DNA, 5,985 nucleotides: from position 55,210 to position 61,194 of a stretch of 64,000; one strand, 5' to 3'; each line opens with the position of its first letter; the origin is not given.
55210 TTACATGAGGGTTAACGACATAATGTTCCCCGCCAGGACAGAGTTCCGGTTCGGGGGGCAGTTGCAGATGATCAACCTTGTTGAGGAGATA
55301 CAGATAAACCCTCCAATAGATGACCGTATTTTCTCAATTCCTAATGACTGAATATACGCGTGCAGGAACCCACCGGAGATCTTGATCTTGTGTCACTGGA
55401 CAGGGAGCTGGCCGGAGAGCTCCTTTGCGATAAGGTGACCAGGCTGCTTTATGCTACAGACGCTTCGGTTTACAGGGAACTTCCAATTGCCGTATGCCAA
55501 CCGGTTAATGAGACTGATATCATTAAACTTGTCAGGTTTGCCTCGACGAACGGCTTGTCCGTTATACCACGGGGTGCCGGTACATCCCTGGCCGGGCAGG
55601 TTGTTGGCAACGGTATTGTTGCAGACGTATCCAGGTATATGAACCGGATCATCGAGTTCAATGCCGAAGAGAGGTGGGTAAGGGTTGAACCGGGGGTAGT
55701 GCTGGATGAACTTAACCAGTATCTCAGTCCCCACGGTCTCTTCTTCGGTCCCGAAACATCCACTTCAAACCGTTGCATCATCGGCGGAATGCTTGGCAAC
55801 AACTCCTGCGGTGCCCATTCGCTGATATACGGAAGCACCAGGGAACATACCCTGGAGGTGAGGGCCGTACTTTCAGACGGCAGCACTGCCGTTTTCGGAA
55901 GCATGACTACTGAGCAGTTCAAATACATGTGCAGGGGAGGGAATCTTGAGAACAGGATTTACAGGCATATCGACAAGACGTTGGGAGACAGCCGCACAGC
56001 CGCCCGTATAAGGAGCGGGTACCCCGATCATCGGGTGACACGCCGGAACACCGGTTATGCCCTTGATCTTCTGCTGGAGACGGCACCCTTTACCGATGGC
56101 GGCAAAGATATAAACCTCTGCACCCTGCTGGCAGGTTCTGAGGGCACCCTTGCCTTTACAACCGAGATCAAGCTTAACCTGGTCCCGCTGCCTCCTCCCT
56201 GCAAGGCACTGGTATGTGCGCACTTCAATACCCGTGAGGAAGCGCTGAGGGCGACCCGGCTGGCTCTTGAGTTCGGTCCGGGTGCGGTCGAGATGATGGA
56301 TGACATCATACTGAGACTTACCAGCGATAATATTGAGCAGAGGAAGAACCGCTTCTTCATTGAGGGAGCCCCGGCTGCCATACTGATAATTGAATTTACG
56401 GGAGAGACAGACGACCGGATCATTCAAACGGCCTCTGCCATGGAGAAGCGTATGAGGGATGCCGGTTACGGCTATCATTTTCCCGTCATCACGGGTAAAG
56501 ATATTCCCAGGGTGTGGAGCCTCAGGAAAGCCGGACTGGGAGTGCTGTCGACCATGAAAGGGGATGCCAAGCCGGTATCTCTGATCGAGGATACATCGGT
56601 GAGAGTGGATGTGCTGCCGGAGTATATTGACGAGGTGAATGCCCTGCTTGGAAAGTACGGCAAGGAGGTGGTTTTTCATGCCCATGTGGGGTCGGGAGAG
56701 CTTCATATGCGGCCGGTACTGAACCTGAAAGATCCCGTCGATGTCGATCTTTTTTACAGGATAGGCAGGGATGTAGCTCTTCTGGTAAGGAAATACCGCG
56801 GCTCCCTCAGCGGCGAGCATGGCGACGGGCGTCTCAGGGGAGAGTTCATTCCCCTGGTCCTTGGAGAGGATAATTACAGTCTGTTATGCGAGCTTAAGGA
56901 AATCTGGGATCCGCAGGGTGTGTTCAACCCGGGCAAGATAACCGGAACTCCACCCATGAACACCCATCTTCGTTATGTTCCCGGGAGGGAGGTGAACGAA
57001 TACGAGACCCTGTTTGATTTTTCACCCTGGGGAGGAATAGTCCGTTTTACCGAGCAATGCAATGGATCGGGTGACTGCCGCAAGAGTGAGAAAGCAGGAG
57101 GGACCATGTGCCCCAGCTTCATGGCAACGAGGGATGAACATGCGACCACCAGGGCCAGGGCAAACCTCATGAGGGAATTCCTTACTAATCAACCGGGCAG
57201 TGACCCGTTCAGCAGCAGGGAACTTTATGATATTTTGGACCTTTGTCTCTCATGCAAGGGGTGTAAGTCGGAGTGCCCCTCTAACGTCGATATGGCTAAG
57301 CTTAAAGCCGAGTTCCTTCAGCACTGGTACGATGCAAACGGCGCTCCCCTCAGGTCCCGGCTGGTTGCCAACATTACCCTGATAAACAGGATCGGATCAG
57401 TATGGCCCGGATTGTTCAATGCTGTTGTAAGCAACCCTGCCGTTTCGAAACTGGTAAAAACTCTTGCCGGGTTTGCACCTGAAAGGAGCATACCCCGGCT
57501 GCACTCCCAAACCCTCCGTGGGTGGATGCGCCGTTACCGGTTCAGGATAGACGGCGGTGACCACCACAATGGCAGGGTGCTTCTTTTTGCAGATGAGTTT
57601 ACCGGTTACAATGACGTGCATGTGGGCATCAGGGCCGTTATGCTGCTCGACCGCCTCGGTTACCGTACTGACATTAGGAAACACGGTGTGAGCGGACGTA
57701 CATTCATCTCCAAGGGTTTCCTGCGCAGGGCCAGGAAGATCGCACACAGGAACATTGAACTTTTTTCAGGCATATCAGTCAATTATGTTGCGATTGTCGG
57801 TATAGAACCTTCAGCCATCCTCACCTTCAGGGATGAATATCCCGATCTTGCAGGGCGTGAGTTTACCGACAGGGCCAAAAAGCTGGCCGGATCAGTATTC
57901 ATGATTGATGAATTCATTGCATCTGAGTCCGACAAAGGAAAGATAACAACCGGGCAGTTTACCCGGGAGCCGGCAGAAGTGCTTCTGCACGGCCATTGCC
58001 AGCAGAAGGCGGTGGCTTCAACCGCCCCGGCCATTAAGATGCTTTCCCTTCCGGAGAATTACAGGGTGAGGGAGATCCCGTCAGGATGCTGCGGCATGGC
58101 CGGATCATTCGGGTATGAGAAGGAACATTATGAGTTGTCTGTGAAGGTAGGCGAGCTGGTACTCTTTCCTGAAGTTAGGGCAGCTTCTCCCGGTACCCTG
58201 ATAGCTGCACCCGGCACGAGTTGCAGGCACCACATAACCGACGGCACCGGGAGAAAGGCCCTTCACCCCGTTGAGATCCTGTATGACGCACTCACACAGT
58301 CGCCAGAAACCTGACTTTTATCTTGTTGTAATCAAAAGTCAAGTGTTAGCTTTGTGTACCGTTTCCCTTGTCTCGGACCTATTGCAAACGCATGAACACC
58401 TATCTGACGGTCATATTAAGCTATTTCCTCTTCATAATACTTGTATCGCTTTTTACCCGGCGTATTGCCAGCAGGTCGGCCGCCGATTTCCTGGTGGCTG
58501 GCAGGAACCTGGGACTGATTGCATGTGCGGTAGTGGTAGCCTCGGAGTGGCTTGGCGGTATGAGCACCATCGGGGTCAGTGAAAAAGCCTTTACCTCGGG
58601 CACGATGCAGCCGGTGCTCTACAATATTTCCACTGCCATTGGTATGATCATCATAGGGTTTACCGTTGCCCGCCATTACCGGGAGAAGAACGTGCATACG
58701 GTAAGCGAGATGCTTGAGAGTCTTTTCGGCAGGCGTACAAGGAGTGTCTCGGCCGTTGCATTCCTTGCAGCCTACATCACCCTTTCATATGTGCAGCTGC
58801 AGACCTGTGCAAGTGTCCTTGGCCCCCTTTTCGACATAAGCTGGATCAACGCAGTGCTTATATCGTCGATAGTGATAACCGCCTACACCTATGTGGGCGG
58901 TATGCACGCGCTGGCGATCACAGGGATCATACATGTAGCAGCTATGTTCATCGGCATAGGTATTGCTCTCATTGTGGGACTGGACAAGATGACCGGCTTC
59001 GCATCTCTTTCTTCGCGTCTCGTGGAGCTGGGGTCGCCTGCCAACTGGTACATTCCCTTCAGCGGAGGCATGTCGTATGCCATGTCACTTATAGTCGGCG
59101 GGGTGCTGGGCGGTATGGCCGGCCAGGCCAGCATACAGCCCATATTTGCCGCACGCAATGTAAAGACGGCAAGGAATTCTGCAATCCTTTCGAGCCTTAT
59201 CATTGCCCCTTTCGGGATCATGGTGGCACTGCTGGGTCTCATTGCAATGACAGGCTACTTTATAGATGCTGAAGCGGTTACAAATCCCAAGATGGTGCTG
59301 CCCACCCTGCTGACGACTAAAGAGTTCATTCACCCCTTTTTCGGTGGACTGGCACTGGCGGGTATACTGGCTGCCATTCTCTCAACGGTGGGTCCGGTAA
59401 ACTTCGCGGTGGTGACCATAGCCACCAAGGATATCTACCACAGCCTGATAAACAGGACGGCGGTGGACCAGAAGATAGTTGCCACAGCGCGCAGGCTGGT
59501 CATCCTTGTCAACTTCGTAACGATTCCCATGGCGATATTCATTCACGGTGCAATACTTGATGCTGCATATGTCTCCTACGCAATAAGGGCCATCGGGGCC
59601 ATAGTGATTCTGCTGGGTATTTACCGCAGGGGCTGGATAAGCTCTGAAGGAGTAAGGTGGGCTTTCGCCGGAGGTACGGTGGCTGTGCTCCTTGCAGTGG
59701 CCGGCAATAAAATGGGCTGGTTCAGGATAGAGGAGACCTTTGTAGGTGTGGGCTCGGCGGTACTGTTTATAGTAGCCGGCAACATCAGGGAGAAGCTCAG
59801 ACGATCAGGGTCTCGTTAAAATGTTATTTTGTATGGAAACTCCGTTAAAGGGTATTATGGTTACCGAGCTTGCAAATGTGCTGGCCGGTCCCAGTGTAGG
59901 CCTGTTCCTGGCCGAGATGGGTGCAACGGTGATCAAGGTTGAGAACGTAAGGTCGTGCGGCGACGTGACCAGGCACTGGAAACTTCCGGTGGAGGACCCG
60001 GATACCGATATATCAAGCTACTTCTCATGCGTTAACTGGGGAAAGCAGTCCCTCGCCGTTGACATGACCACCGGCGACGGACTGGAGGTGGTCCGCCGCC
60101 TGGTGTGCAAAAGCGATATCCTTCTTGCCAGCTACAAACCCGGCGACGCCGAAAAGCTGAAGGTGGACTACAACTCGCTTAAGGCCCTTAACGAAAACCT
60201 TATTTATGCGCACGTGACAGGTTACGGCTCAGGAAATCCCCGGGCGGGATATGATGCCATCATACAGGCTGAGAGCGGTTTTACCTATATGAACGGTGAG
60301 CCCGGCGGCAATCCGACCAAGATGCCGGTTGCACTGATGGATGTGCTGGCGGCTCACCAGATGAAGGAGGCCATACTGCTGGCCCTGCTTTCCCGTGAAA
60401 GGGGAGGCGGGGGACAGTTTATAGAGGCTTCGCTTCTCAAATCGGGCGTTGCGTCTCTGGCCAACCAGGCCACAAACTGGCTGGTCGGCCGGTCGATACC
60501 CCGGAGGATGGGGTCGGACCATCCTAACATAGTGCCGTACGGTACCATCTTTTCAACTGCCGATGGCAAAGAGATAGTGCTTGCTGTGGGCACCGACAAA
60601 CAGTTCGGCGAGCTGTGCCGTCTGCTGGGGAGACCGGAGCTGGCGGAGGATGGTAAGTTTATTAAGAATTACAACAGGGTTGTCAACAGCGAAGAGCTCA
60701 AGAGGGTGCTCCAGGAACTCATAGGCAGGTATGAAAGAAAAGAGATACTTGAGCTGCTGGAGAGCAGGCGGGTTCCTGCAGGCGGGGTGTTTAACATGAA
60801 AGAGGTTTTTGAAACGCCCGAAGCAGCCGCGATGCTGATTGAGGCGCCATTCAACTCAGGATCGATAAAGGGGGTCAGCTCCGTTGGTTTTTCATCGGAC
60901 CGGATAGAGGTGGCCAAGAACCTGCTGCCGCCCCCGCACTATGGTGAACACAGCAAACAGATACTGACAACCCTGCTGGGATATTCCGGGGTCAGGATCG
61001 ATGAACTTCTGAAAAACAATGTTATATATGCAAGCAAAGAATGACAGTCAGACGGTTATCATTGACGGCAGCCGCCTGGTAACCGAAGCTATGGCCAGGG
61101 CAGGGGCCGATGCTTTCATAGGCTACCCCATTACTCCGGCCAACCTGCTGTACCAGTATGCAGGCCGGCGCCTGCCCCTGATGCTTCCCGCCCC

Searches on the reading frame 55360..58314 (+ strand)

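Call 31: search_protein_families(library=pfam, proteins=[window:55360-58314:+], max_evalue=0.0001)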
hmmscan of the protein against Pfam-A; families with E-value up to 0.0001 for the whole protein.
window:55360-58314:+ (984 aa): 4 families
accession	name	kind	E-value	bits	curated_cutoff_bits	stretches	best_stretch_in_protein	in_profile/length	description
PF02913.24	FAD-oxidase_C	-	3.6e-43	148.5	21.2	1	282-527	5-248/248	FAD linked oxidases, C-terminal domain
PF01565.28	FAD_binding_4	-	2e-38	131.6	26.4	1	42-176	1-135/139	FAD binding domain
PF13534.11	Fer4_17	-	2.3e-07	31.7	22.2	1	566-644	1-61/61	4Fe-4S dicluster domain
PF13183.11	Fer4_8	-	2.8e-07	31.4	27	1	565-643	3-68/68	4Fe-4S dicluster domain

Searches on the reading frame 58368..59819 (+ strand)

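Call 31: search_protein_families(library=pfam, proteins=[window:58368-59819:+], max_evalue=0.0001)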
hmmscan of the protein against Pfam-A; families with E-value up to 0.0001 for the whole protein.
window:58368-59819:+ (483 aa): 1 family
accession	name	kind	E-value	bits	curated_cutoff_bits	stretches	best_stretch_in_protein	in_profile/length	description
PF00474.23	SSF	-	7.6e-33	114.4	22.8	1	41-420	1-391/406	Sodium:solute symporter family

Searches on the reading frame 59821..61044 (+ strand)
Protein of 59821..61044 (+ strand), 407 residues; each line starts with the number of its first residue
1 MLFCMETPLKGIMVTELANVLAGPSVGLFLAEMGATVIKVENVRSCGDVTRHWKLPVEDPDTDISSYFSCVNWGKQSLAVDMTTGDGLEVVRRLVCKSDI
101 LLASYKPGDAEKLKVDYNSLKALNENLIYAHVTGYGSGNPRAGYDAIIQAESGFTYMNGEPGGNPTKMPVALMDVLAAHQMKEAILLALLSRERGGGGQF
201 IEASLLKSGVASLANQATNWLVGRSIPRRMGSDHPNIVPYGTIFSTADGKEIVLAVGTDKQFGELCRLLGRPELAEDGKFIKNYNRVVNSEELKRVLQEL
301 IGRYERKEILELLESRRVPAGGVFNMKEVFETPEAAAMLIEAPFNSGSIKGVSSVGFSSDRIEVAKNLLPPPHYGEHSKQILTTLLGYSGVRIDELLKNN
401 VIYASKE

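Call 31: search_protein_families(library=pfam, proteins=[window:59821-61044:+], max_evalue=0.0001)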
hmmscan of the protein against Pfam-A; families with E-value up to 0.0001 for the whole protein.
window:59821-61044:+ (407 aa): 1 family
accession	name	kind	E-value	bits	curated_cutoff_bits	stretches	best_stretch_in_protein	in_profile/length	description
PF02515.22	CoA_transf_3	-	1.3e-92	311.2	23.3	1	9-377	1-365/366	CoA-transferase family III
